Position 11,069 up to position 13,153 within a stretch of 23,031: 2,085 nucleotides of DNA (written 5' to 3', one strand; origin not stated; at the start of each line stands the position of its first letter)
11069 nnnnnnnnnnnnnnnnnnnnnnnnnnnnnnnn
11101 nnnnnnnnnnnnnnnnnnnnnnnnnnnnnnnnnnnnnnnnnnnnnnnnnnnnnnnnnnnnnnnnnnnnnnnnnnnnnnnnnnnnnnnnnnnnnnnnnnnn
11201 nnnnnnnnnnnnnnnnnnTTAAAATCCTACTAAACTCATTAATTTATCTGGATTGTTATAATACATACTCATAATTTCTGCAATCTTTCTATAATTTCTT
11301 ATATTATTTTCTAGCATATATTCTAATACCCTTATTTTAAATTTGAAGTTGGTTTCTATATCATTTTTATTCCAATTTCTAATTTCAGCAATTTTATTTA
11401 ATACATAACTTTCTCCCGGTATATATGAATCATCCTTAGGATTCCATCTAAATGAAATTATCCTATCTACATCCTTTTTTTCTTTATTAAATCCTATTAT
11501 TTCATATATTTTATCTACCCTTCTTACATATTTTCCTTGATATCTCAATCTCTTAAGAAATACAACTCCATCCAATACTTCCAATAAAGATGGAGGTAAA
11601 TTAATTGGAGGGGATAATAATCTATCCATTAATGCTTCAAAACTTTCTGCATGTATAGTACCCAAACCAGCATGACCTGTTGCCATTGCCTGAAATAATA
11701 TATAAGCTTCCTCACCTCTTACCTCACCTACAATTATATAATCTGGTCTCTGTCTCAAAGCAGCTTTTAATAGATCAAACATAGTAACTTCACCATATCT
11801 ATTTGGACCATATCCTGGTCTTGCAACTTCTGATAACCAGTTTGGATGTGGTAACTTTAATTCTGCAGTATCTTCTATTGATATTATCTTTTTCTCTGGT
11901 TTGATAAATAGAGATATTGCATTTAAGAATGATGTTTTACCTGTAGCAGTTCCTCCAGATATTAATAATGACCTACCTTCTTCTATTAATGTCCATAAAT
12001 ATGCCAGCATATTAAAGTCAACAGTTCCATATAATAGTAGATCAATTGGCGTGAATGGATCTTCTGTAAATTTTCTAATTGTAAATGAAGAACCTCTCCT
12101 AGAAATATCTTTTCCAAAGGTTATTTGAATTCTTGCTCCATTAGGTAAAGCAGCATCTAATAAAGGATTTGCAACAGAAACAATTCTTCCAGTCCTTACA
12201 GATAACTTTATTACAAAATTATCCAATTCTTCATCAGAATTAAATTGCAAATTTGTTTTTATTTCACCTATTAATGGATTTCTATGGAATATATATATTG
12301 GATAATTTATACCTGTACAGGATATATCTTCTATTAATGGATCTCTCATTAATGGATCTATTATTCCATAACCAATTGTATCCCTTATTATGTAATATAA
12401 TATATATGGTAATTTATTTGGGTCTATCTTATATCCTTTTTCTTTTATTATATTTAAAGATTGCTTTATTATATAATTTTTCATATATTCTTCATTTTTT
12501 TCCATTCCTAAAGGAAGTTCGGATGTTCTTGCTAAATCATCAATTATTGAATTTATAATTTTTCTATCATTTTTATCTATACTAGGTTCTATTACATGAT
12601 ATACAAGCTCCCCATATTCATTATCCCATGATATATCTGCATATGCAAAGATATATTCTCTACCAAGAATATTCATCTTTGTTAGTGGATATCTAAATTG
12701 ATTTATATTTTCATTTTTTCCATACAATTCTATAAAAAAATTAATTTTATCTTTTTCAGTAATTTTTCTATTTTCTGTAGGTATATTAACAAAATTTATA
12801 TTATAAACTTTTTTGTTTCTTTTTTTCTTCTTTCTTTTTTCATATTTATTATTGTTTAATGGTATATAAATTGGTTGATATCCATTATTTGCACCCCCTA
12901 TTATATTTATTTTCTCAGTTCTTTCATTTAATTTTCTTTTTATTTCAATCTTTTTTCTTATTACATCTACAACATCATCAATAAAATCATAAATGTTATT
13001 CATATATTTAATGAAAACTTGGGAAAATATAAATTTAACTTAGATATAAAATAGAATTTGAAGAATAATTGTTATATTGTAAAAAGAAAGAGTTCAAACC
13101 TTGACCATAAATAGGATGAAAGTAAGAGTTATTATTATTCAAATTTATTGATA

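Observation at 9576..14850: Non-canonical type IV filament-like locus: orphan FlaI/PilB ATPase plus five uncharacterised pilin-like or coiled-coil genes, with no platform protein or prepilin peptidase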

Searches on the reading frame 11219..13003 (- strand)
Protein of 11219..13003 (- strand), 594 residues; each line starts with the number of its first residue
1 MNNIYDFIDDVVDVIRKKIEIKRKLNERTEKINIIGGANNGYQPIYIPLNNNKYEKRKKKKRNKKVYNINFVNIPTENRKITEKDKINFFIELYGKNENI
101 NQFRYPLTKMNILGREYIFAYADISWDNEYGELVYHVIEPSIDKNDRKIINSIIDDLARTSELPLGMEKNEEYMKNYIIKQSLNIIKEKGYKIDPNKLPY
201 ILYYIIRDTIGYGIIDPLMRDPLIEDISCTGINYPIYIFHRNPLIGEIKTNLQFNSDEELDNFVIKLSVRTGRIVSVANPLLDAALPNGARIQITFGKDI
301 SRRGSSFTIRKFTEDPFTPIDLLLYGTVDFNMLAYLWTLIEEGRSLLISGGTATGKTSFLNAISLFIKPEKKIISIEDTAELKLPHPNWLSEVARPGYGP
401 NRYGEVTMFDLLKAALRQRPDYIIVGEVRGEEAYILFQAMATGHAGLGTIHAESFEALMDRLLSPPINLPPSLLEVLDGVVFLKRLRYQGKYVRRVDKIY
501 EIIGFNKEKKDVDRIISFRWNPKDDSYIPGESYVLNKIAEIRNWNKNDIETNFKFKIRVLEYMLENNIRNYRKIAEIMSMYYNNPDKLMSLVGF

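Call 4: search_protein_families(library=pfam, proteins=[window:11219-13003:-], max_evalue=1)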
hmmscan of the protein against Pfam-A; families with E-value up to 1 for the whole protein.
window:11219-13003:- (594 aa): 6 families
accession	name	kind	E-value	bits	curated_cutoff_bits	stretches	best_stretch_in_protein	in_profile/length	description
PF00437.27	T2SSE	-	5.4e-36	124.5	24.9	1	251-463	37-256/370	Type II/IV secretion system protein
PF23989.1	PilB3_C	-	0.0051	17.4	27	1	525-590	3-68/83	PilB3-like, C-terminal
PF13555.12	AAA_29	-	0.018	15.3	27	1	340-373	20-52/61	P-loop containing region of AAA domain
PF00005.33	ABC_tran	-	0.073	14.1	25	1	340-379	8-47/137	ABC transporter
PF12775.13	AAA_7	-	0.12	12.3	25.8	1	325-371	14-61/181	P-loop containing dynein motor region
PF13476.12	AAA_23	-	0.25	12.4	27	1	346-367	22-43/201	AAA domain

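Call 5: search_protein_families(library=ncbifam, proteins=[window:11219-13003:-], max_evalue=1)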
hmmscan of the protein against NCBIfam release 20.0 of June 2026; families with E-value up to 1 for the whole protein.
window:11219-13003:- (594 aa): 24 families
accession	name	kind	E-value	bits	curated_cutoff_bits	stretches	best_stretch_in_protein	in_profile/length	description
NF058587.1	archaellum_moto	equivalog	3.5e-127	425.3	550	1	108-583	28-519/527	archaellum flagellar ATPase motor FlaI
NF053672.1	bindosome_BasE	exception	3.1e-68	230.7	1000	1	104-586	32-512/512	bindosome assembly system ATPase subunit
TIGR03819.1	heli_sec_ATPase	hypoth_equivalog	2.3e-46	158.6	373.15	1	203-462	43-297/340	TadA family conjugal transfer-associated ATPase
TIGR02788.1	VirB11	equivalog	2.6e-38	131.8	249.95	2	334-462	135-262/308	P-type DNA transfer ATPase VirB11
NF010475.0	PRK13900.1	equivalog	5.1e-33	114.5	389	2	335-493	152-319/333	type IV secretion system ATPase VirB11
TIGR02782.1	TrbB_P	equivalog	5e-29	101.5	304.55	1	268-504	62-295/303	P-type conjugative transfer ATPase TrbB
NF010469.0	PRK13894.1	subfamily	3.2e-26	92.4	508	1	272-509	79-314/320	conjugal transfer ATPase TrbB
NF010425.0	PRK13851.1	equivalog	3.4e-20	72.2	461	2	334-452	153-270/344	type IV secretion system protein VirB11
NF010407.0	PRK13833.1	subfamily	6.6e-19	68.5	499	1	305-464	106-261/323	conjugal transfer protein TrbB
NF041000.1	ATPase_ComGA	equivalog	1.2e-17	63.8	300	1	346-465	131-245/267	competence type IV pilus ATPase ComGA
TIGR02538.1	type_IV_pilB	equivalog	9e-13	47.7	675.65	1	346-464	319-431/564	type IV-A pilus assembly ATPase PilB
TIGR01420.1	pilT_fam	subfamily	9.4e-13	48.1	319.1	1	334-463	112-240/343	PilT/PilU family type 4a pilus ATPase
TIGR02533.1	type_II_gspE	equivalog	5.5e-12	45.1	630.25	1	336-463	235-357/486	type II secretion system ATPase GspE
NF007755.0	PRK10436.1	equivalog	1.6e-11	43.5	617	1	345-462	221-332/465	type II secretion system protein GspE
TIGR02525.1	plasmid_TraJ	equivalog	8.5e-11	41.4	368.3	1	347-464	153-271/372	plasmid transfer ATPase TraJ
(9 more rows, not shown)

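Call 6: find_encoding_contigs(protein=window:11219-13003:-, flank=10000, max_places=6)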
Protein window:11219-13003:- (594 aa): no gene with exactly this product is on record in the collection.

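Call 13: find_related_loci(query=window:11219-13003:-, collection=genome_contigs, flank=10000)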
Query window:11219-13003:- (594 aa) in genome_contigs; peptide patterns used: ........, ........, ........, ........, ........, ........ (x = any residue, [..] = any of these).
109 stretches matched a pattern; 69 encode a relative of the query (tblastn E <= 1e-3); 66 distinct loci.
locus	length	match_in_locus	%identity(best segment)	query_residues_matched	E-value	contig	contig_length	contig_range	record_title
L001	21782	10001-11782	92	1-594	0e+0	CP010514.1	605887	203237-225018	Candidatus Nanopusillus acidilobi strain 7A, complete genome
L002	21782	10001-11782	91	1-594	0e+0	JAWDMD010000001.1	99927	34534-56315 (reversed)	MAG: Candidatus Nanopusillus sp. isolate DS.bin.8 NODE_6_length_99927_cov_24.6224, whole genome shotgun sequence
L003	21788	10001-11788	90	1-594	0e+0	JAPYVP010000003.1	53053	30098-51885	MAG: Candidatus Nanopusillus sp. isolate RSNP5 scaffold_75_c1, whole genome shotgun sequence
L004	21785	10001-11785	88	1-593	0e+0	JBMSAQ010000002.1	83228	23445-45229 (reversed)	MAG: Candidatus Nanopusillus sp. isolate Nanopusillus-CON-C-r01 Nanopusillus-CON-C-r01_k141_559187, whole genome shotgun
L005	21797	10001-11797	77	1-593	0e+0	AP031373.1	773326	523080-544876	Nanoarchaeota archaeon YN1 DNA, complete genome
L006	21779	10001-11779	95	1-593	0e+0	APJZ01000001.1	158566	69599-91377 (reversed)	Candidatus Nanobsidianus stetteri Nst1_C1, whole genome shotgun sequence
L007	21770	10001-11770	78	1-593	0e+0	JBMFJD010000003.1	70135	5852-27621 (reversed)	MAG: Nanopusillaceae archaeon isolate KM4331-08 NODE_3_length_70135_cov_42.386694, whole genome shotgun sequence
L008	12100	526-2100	69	72-594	0e+0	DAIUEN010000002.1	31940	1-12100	MAG TPA_asm: Candidatus Nanopusillus sp. isolate CTOTU25739 NODE_62_length_31940_cov_12.275208, whole genome shotgun seq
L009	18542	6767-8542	92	1-593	0e+0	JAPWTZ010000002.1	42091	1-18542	MAG: Candidatus Nanopusillus sp. isolate RSNS15 scaffold_145_c1, whole genome shotgun sequence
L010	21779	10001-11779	94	1-593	0e+0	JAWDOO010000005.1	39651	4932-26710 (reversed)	MAG: Candidatus Nanopusillus sp. isolate RHS.bin.5 NODE_40_length_39651_cov_20.1862, whole genome shotgun sequence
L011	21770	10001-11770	91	1-593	0e+0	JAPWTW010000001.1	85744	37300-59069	MAG: Candidatus Nanopusillus sp. isolate RSNS12 scaffold_34_c1, whole genome shotgun sequence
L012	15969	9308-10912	48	59-593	3e-171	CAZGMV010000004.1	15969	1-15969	MAG TPA_asm: Candidatus Woesearchaeota archaeon isolate binchicken_co291_17 genome assembly, contig: NODE_890_length_159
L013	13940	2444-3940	49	92-592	4e-162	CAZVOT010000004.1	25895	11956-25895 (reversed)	MAG TPA_asm: Candidatus Woesearchaeota archaeon isolate binchicken_co387_106 genome assembly, contig: NODE_1548_length_2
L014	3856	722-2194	50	96-588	1e-167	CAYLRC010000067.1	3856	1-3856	MAG TPA_asm: Candidatus Woesearchaeota archaeon isolate binchicken_co6_450 genome assembly, contig: NODE_32955_length_38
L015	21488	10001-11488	48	91-588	3e-158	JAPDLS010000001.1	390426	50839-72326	MAG: Candidatus Haiyanarchaeum thermophilum isolate JZ-1_201705_bins_113 JZ-1_201705_bins_113_scaffold_1, whole genome s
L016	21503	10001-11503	47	92-593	4e-154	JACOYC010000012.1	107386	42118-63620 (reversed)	MAG: Nanobdellati archaeon isolate NC_groundwater_169_Ag_S-0.1um_45_10 S4_GD2017_2_S1_scaffold_956, whole genome shotgun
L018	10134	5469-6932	47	105-592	1e-150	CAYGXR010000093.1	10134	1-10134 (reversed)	MAG TPA_asm: Candidatus Woesearchaeota archaeon isolate ERP119294_co2_383 genome assembly, contig: k141_2474208, whole g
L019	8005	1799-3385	45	75-592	1e-149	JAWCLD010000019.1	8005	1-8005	MAG: Candidatus Nanoarchaeia archaeon isolate JZ-2_201705_bins_166 JZ-2_201705_bins_166_scaffold_19, whole genome shotgu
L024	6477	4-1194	53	192-588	1e-143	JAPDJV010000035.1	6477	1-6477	MAG: Thermoproteota archaeon isolate S9B2_HD70 c_000000002487, whole genome shotgun sequence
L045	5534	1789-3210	42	119-592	4e-122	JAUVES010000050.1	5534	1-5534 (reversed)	MAG: Candidatus Nanohaloarchaea archaeon isolate CSMAG_329 CSMAG_329_k141_2745849_length_5534_cov_10.9592, whole genome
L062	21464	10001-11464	47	104-592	4e-150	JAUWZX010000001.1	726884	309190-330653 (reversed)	MAG: Candidatus Parvarchaeota archaeon isolate CSMAG_2747 CSMAG_2747_k141_681695_length_726884_cov_40.1155, whole genome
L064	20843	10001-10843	45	104-385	5e-76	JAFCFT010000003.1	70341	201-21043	Candidatus Parvarchaeota archaeon isolate Meg22_1618_Bin_99 Meg22_1618_Bin_99_scaffold_279, whole genome shotgun sequenc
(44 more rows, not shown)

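Call 21: search_protein_families(library=pfam, proteins=[L062:11476-12339:+, L062:12343-13461:+, L062:13415-14215:+, L062:14200-15216:+, L062:8560-9462:+, L062:8071-8526:+, L062:7580-8032:+, L062:7071-7583:+, L019:1169-1606:+, L015:8606-9067:+], max_evalue=0.1)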
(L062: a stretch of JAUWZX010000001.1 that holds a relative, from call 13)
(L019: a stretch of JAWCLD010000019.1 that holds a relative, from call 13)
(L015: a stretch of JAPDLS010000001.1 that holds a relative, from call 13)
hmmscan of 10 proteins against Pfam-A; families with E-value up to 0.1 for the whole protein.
L062:11476-12339:+ (287 aa): 3 families
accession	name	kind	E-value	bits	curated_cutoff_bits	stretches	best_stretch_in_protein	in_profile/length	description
PF00482.28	T2SSF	-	4.2e-15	56.3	25.2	1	117-242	4-124/125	Type II secretion system (T2SS), protein F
PF20990.2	DUF2207_C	-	0.0014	18.8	33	0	196-280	95-186/247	Predicted membrane protein (DUF2207) C-terminal domain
PF16257.11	UxaE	-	0.027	13.6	27.1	1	143-227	153-236/475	tagaturonate epimerase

L062:12343-13461:+ (372 aa): 1 family
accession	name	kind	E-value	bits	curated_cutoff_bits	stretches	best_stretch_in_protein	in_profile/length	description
PF00482.28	T2SSF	-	1.9e-14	54.1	25.2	1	70-196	1-123/125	Type II secretion system (T2SS), protein F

L062:13415-14215:+ (266 aa): 0 families

L062:14200-15216:+ (338 aa): 0 families

L062:8560-9462:+ (300 aa): 1 family
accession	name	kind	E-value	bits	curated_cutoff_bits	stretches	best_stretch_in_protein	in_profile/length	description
PF23960.2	DUF7289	-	0.00048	20.2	27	1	3-80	2-80/238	Family of unknown function (DUF7289)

L062:8071-8526:+ (151 aa): 2 families
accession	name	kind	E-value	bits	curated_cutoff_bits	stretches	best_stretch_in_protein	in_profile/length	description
PF25377.1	DUF7886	-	0.05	13.7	27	1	49-114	54-122/144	Domain of unknown function (DUF7886)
PF11611.13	DUF4352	-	0.089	13.5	25.9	0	69-106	39-76/122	Domain of unknown function (DUF4352)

L062:7580-8032:+ (150 aa): 3 families
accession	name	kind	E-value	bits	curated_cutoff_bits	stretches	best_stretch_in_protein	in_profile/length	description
PF10907.13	DUF2749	-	0.018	15.5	25.5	1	8-53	3-49/72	Protein of unknown function (DUF2749)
PF11906.13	DUF3426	-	0.026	15.1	27.7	1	56-137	53-133/147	Protein of unknown function (DUF3426)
PF11743.13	DUF3301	-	0.067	13.3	25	0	16-68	2-50/95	Protein of unknown function (DUF3301)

L062:7071-7583:+ (170 aa): 1 family
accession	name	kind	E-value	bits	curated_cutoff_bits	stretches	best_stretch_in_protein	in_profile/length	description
PF16735.10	MYO10_CC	-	0.0085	16.7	27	1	18-36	9-27/52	Unconventional myosin-X coiled coil domain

L019:1169-1606:+ (145 aa): 1 family
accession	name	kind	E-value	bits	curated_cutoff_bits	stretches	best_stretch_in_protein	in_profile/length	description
PF23928.1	DUF7266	-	0.0029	17.7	27.6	1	15-135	14-133/145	Family of unknown function (DUF7266)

L015:8606-9067:+ (153 aa): 0 families

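Call 31: find_homologous_proteins(query=A1, max_evalue=0.001)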
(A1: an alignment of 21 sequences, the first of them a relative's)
Query A1 (21 sequences) (289 aa, profile of the alignment): 49 proteins with E <= 0.001 among 8000 candidates.
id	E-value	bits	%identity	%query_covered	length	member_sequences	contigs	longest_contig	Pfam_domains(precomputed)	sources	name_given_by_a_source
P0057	8.5e-95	335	69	100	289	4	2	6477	PF00482.29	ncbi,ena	-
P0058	1.2e-92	328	91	100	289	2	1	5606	PF00482.29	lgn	-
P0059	1.8e-75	272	-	-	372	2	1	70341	PF00482.29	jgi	-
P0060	2.1e-74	269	-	-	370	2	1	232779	PF00482.29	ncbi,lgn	ncbi:MAG: type II secretion system F family protein [Candidatus Nanoarchaeia archaeon]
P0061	8.0e-74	267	-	-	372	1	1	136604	PF00482.29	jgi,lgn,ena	-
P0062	2.6e-72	262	-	-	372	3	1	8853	PF00482.29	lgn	-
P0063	9.1e-72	260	-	-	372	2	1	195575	PF13620.13,PF00482.29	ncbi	-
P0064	1.1e-71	260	-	-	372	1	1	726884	PF00482.29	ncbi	-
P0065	2.0e-71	259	-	-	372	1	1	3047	PF00482.29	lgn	-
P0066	9.0e-71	257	-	-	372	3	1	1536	PF13620.13,PF00482.29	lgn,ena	-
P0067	2.9e-70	255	-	-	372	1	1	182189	PF00482.29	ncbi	-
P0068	3.2e-70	255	-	-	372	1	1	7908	PF13620.13,PF00482.29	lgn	-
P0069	1.6e-69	252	-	-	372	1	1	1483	PF00482.29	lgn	-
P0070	2.8e-68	248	47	7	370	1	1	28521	PF00482.29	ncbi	-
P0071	4.6e-68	248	-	-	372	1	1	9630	PF00482.29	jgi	-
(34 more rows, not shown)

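Call 35: search_solved_structures(query=window:11219-13003:-, max_evalue=1e-10)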
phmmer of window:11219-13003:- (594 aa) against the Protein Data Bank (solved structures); distinct sequences matched with E-value up to 1e-10: 9.
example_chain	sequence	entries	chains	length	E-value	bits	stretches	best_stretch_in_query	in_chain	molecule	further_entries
2oap_1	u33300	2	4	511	4e-117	395.4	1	129-590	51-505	Type II secretion system protein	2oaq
4ii7_A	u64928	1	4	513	2e-89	303.9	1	119-574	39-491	FlaI ATPase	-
4ihq_A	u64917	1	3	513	1.2e-88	301.4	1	119-574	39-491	FlaI ATPase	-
8rkd_E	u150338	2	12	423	5.6e-45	157.1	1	183-507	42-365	Pilus assembly ATPase CpaF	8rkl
8rjf_A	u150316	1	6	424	5.7e-45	157.1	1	183-507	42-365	Pilus assembly ATPase CpaF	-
9e24_A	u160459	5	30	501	8.9e-45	156.5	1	172-506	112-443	CpaF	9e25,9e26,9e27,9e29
6bge_A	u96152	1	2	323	1.2e-22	83.3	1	273-463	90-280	VirB11-like protein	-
1g6o_A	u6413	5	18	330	1.3e-22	83.3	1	273-463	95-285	CAG-ALPHA | virB11 homolog | Cag-alfa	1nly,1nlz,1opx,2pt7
2gza_A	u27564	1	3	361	3.6e-17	65.3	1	317-463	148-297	Type IV secretion system protein VirB11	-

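Call 72: search_protein_families(library=pfam, proteins=[L016:9272-9721:+, L018:4663-5115:+, L045:3505-3795:+, L045:5099-5377:-], max_evalue=1)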
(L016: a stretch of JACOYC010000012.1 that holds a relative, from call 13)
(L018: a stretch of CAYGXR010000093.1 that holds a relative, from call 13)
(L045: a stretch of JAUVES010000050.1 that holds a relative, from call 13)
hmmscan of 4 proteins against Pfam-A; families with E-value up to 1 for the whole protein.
L016:9272-9721:+ (149 aa): 2 families
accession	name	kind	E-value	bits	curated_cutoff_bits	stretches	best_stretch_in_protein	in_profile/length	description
PF23928.1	DUF7266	-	0.00062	19.9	27.6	1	12-133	13-127/145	Family of unknown function (DUF7266)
PF06103.16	DUF948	-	0.012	16.3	37.2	1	11-74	2-64/89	Bacterial protein of unknown function (DUF948)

L018:4663-5115:+ (150 aa): 1 family
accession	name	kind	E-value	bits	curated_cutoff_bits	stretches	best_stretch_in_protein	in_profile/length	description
PF23928.1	DUF7266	-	7.6e-05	22.9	27.6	1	9-100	3-93/145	Family of unknown function (DUF7266)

L045:3505-3795:+ (96 aa): 2 families
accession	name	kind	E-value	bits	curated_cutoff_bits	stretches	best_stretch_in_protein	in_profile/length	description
PF00335.26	Tetraspanin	-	0.17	11.9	32.1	1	13-91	81-180/225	Tetraspanin family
PF10717.14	ODV-E18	-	0.19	12.1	28.1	1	13-46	29-59/87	Occlusion-derived virus envelope protein ODV-E18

L045:5099-5377:- (92 aa): 2 families
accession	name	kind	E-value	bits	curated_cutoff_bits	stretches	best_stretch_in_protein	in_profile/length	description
PF10717.14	ODV-E18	-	0.076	13.3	28.1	1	8-40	20-53/87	Occlusion-derived virus envelope protein ODV-E18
PF07219.19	HemY_N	-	0.38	11.3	31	1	10-32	12-34/107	HemY protein N-terminus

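Call 79: find_related_loci(query=A7, collection=metagenome_contigs, flank=6000)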
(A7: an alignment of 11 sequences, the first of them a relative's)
Query A7 (289 aa) in metagenome_contigs; peptide patterns used: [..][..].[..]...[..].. (x = any residue, [..] = any of these).
139 stretches matched a pattern; 126 encode a relative of the query (tblastn E <= 1e-3); the best 80 are kept; 80 distinct loci.
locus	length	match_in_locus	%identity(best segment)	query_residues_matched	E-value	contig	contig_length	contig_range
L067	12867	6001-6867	100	1-289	0e+0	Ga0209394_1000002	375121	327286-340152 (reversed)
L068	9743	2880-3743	39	1-289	8e-65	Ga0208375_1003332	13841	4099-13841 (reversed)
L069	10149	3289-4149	40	2-289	3e-64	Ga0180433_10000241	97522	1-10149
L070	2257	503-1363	39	2-289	2e-64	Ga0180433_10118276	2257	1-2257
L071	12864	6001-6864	38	1-289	5e-63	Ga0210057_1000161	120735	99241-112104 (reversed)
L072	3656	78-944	37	1-289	6e-62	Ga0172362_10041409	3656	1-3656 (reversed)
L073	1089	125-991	36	1-289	1e-65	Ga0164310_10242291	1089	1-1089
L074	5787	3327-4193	35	1-289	2e-59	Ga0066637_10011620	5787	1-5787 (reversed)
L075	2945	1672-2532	38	2-289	4e-59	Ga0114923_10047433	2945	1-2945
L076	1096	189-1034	39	8-289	1e-61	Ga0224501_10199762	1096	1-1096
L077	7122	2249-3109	39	2-289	1e-56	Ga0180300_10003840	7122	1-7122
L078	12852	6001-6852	35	6-288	3e-55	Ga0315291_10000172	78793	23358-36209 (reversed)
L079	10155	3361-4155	38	18-287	3e-55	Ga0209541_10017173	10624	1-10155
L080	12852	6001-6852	36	6-288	6e-55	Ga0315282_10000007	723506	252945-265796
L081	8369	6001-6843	36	4-287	2e-53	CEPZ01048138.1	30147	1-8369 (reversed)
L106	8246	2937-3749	38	24-288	3e-45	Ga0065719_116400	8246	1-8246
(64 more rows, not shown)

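Call 87: search_protein_families(library=pfam, proteins=[L106:2868-3755:+, L106:1642-2898:-, L106:935-1645:-, L106:3763-6135:-, L106:6108-6671:-, L106:6668-7642:-, L106:81-896:-, L018:9053-9964:+, L015:13530-14297:+, L015:14285-15349:+], max_evalue=0.01)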
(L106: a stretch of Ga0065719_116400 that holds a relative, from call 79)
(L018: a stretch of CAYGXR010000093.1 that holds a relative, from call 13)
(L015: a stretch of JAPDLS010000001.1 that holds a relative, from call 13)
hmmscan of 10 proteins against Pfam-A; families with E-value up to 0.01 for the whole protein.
L106:2868-3755:+ (295 aa): 1 family
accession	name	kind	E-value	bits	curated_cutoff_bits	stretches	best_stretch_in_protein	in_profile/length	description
PF00482.28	T2SSF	-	5.4e-15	55.9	25.2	1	124-250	3-124/125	Type II secretion system (T2SS), protein F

L106:1642-2898:- (418 aa): 2 families
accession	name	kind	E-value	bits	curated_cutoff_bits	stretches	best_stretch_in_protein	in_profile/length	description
PF00482.28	T2SSF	-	4.2e-20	72.4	25.2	1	114-240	1-123/125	Type II secretion system (T2SS), protein F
PF16640.11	Big_3_5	-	0.00019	22.3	35.5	1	336-404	5-71/88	Bacterial Ig-like domain (group 3)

L106:935-1645:- (236 aa): 0 families

L106:3763-6135:- (790 aa): 1 family
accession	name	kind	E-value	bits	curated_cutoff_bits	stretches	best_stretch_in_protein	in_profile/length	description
PF17957.7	Big_7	-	0.00021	22.3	24.1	0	37-77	1-43/70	Bacterial Ig domain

L106:6108-6671:- (187 aa): 0 families

L106:6668-7642:- (324 aa): 1 family
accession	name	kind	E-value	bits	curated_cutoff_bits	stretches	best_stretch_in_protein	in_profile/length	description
PF15418.12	DUF4625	-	0.00089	20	27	0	290-320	85-115/131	Domain of unknown function (DUF4625)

L106:81-896:- (271 aa): 2 families
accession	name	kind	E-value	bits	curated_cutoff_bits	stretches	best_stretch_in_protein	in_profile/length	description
PF00483.29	NTP_transferase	-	8.2e-38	130.8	21.2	1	7-259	3-242/245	Nucleotidyl transferase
PF12804.13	NTP_transf_3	-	3.9e-08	34.1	27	1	6-123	1-95/160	MobA-like NTP transferase domain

L018:9053-9964:+ (303 aa): 1 family
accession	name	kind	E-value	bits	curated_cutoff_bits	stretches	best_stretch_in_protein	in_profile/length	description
PF23958.1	DUF7287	-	0.0013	19.8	27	1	23-54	3-34/157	Family of unknown function (DUF7287)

L015:13530-14297:+ (255 aa): 0 families

L015:14285-15349:+ (354 aa): 0 families
